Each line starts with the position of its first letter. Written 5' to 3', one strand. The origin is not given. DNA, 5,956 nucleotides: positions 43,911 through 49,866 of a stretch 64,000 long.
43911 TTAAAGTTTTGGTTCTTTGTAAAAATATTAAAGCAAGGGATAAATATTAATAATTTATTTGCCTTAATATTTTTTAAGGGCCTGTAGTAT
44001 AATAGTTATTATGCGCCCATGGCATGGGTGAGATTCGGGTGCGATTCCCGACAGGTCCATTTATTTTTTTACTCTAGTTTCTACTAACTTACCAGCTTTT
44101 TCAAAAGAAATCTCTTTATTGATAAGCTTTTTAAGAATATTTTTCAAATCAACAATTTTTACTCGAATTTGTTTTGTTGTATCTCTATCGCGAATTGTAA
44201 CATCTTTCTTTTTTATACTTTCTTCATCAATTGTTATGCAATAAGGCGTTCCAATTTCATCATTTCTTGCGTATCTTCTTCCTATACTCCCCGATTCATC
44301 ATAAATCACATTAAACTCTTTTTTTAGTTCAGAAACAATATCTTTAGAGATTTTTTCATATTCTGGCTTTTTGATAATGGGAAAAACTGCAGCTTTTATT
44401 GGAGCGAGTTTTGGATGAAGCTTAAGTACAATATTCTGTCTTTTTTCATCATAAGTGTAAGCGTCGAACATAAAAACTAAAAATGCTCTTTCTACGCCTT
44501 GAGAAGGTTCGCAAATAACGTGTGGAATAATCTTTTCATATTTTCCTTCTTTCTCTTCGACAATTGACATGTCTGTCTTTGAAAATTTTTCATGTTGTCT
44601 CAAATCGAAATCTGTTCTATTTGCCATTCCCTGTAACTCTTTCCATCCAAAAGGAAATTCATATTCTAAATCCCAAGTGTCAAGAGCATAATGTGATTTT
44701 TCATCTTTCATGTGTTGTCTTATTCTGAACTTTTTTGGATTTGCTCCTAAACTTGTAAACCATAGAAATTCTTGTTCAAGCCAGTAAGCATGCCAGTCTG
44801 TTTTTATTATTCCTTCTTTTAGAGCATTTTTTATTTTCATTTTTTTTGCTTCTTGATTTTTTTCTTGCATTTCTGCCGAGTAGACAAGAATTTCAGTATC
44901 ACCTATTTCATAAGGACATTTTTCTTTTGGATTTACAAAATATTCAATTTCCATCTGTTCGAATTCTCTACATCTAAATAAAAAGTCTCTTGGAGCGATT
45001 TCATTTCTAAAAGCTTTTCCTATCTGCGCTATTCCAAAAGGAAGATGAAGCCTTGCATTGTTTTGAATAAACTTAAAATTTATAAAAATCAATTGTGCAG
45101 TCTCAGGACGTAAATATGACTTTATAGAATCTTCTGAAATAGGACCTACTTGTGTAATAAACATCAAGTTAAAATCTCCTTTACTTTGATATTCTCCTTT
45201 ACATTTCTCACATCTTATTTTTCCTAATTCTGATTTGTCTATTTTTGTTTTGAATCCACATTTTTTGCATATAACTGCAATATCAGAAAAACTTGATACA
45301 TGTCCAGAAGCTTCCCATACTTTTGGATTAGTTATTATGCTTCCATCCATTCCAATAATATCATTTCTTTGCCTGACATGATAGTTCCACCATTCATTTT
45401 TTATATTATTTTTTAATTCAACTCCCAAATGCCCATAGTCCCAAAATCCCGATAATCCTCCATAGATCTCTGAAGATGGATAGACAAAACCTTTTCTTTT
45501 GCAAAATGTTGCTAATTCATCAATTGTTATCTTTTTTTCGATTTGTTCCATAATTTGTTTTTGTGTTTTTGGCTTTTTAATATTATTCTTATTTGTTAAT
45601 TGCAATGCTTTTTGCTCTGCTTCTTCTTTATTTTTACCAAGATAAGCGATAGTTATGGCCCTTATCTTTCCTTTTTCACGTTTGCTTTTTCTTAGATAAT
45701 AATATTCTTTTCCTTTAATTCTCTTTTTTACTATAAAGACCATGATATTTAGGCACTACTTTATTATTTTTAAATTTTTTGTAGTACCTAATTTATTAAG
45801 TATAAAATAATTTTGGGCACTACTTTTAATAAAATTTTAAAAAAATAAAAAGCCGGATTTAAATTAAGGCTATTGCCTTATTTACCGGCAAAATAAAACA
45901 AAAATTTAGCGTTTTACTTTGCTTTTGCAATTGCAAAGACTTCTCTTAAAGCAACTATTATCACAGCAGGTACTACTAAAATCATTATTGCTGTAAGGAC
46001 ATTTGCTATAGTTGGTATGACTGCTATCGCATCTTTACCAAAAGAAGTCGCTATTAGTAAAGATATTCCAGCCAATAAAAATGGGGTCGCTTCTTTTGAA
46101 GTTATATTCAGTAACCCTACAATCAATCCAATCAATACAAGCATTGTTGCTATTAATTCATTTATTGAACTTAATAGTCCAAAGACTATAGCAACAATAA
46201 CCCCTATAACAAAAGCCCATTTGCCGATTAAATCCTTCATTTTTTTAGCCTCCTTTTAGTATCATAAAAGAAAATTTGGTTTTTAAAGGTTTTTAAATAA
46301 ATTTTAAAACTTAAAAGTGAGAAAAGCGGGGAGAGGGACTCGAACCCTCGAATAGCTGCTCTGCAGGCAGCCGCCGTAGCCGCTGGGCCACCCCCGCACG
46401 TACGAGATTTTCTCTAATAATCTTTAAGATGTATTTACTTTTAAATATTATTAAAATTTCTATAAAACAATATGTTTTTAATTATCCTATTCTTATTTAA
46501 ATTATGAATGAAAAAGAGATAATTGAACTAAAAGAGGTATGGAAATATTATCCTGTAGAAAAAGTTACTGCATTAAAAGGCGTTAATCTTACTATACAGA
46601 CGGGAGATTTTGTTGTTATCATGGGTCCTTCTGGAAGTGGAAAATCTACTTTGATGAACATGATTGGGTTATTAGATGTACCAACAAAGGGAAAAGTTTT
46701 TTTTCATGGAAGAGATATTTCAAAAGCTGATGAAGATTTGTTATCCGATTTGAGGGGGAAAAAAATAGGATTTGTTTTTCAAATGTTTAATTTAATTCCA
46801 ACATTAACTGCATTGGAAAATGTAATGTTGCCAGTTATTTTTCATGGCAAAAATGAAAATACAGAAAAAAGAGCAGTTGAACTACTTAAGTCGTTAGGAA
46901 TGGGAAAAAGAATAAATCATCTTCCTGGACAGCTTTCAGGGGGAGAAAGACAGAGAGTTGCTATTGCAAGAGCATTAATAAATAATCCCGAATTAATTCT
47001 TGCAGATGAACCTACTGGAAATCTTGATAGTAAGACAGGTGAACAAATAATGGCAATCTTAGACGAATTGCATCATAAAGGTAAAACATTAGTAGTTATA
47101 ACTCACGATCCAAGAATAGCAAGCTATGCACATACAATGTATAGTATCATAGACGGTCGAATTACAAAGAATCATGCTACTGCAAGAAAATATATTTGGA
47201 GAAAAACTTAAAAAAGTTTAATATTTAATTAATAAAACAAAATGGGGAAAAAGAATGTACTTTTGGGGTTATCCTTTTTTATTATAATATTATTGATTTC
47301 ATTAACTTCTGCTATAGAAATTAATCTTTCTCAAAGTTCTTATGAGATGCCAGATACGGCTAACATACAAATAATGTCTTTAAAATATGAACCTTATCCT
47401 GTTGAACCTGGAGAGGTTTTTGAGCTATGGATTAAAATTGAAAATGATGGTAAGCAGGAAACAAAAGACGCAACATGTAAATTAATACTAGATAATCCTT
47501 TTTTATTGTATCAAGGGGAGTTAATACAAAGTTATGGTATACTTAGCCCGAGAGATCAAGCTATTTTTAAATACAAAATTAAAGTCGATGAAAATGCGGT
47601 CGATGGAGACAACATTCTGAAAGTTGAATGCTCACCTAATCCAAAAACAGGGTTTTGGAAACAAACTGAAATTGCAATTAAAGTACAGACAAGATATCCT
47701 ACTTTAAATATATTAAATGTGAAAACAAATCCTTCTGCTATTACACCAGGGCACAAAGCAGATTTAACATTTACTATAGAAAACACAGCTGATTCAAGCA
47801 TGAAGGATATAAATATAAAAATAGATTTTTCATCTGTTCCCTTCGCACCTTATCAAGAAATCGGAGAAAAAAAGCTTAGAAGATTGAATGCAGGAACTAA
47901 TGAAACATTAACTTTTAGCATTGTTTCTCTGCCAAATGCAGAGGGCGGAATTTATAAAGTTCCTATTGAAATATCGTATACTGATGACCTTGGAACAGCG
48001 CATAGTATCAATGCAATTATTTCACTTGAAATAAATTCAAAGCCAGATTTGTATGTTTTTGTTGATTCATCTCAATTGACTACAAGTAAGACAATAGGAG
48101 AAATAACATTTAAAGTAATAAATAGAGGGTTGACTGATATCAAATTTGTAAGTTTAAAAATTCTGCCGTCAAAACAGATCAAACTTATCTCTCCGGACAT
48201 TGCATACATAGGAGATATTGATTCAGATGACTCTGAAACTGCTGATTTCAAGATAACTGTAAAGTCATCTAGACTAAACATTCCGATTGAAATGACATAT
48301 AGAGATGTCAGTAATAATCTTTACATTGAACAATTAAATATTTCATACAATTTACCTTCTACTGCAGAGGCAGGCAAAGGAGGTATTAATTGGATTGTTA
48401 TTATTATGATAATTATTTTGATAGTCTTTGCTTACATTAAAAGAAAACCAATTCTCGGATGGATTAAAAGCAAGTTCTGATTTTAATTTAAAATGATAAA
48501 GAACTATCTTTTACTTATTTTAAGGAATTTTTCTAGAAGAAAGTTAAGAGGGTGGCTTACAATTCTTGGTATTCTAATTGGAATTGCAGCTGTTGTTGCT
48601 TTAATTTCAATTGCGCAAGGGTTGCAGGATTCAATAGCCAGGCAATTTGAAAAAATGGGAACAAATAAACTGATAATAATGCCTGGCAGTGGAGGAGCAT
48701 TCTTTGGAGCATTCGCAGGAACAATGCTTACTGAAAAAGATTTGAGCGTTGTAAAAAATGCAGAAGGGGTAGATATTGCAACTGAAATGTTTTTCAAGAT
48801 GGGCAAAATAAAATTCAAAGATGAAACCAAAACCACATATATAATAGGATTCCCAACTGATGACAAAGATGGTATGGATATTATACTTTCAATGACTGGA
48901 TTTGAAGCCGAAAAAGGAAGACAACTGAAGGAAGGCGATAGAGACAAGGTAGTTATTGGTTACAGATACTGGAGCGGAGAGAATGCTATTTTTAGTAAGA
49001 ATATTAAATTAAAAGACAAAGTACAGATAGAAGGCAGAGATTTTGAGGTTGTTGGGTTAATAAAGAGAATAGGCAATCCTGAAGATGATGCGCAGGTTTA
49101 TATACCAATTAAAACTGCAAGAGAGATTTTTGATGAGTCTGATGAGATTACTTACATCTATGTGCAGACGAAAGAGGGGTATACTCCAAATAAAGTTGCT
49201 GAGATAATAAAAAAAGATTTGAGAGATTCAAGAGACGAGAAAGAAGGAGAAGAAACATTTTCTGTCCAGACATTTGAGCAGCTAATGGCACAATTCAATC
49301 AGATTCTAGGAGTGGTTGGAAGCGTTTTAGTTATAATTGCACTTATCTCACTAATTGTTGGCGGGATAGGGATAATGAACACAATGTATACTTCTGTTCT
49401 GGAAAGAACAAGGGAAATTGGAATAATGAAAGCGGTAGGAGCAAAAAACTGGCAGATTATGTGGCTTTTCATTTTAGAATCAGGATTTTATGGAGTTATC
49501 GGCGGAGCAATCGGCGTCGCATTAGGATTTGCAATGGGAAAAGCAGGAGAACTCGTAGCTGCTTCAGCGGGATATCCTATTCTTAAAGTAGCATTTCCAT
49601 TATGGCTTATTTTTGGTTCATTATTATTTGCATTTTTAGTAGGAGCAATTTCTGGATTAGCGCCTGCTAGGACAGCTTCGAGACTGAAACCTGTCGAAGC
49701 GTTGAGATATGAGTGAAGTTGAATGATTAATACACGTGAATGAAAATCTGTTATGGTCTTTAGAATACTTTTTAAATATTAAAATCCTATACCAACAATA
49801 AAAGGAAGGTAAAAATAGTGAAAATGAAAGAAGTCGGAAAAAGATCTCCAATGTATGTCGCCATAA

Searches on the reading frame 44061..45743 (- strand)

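Call 32: search_protein_families(library=pfam, proteins=[window:44061-45743:-], max_evalue=0.001)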
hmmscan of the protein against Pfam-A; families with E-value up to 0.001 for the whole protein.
window:44061-45743:- (560 aa): 2 families
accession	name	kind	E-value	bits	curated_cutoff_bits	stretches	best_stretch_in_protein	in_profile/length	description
PF03129.25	HGTP_anticodon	-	4.6e-19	68.8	21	1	451-539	2-93/94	Anticodon binding domain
PF00587.30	tRNA-synt_2b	-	3.9e-07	30.7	29.3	1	208-290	10-93/179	tRNA synthetase class II core domain (G, H, P, S and T)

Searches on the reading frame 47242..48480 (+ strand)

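Call 32: search_protein_families(library=pfam, proteins=[window:47242-48480:+], max_evalue=0.001)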
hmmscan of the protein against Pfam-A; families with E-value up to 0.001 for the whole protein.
window:47242-48480:+ (412 aa): 2 families
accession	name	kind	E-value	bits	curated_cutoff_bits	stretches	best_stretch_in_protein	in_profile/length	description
PF07705.17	CARDB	-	1.5e-10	41.6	22.7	0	154-230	3-72/101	CARDB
PF10633.15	NPCBM_assoc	-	0.0003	21.3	24.4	0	167-247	1-78/78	NPCBM-associated, NEW3 domain of alpha-galactosidase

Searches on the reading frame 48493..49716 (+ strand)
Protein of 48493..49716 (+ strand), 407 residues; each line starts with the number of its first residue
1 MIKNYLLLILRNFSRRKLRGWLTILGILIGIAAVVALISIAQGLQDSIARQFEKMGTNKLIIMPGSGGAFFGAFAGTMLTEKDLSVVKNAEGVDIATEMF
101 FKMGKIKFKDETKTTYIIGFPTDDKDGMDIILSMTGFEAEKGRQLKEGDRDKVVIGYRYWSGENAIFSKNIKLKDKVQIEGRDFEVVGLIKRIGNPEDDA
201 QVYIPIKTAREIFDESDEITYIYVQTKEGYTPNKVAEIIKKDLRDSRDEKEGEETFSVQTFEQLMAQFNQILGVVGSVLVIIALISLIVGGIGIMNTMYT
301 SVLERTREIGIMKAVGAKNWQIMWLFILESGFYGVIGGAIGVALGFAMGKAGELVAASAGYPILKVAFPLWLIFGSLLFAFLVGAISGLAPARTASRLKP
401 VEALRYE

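Call 32: search_protein_families(library=pfam, proteins=[window:48493-49716:+], max_evalue=0.001)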
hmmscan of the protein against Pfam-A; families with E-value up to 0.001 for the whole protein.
window:48493-49716:+ (407 aa): 3 families
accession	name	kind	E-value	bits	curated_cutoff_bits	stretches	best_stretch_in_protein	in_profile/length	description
PF12704.14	MacB_PCD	-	1.7e-28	100.8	27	1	22-240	3-205/207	MacB-like periplasmic core domain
PF02687.27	FtsX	-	1.6e-23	83.5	25.5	1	281-400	2-120/120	FtsX-like permease C-terminal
PF12698.13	ABC2_membrane_3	-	2.9e-06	27.1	31.6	1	198-387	79-262/347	ABC-2 family transporter protein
